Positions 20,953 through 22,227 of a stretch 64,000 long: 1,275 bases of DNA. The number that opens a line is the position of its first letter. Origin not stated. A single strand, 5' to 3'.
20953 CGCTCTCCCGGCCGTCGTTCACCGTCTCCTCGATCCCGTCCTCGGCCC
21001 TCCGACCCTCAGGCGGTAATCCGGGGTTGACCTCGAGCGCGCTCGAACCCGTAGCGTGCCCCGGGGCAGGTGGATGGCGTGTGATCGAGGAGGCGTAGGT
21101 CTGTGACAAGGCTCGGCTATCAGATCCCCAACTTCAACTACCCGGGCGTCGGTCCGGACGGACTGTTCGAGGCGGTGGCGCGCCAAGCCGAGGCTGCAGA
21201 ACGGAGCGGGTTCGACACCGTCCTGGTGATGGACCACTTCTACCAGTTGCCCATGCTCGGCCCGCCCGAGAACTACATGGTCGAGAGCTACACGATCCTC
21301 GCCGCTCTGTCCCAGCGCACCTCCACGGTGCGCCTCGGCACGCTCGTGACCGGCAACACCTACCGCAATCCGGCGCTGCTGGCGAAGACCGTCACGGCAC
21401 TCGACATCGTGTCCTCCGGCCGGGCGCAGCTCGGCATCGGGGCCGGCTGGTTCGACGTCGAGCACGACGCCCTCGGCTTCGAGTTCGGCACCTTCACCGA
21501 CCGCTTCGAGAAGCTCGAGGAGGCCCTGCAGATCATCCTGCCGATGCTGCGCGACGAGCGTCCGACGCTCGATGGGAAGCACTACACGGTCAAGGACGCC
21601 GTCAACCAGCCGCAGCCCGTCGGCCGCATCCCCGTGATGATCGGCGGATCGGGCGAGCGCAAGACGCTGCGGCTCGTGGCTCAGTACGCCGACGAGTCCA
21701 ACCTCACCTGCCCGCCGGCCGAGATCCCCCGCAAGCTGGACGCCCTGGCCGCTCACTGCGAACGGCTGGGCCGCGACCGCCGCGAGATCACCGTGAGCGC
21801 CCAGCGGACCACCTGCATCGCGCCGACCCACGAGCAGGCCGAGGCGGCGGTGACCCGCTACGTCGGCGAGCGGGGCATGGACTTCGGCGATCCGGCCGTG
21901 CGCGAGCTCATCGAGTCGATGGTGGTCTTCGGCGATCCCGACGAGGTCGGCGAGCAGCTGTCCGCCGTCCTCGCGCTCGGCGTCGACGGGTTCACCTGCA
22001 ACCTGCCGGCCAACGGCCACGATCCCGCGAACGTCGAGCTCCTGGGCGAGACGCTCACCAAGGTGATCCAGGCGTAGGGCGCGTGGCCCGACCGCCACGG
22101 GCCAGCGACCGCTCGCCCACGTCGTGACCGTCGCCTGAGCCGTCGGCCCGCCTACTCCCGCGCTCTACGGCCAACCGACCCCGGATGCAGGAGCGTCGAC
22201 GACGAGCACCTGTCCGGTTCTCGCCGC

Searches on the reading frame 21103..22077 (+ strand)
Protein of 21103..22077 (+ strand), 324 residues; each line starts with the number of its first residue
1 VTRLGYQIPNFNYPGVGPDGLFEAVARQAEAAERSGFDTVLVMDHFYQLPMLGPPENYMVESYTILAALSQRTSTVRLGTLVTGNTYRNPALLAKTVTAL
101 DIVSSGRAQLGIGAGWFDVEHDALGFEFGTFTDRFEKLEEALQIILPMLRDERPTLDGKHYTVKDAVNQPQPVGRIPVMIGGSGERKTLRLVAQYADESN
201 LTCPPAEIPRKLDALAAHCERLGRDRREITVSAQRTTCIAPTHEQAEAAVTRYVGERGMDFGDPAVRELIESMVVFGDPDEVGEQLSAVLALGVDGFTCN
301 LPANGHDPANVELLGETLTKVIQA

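Call 17: find_encoding_contigs(protein=window:21103-22077:+, flank=2000, max_places=4)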
Protein window:21103-22077:+ (324 aa): no gene with exactly this product is on record in the collection.
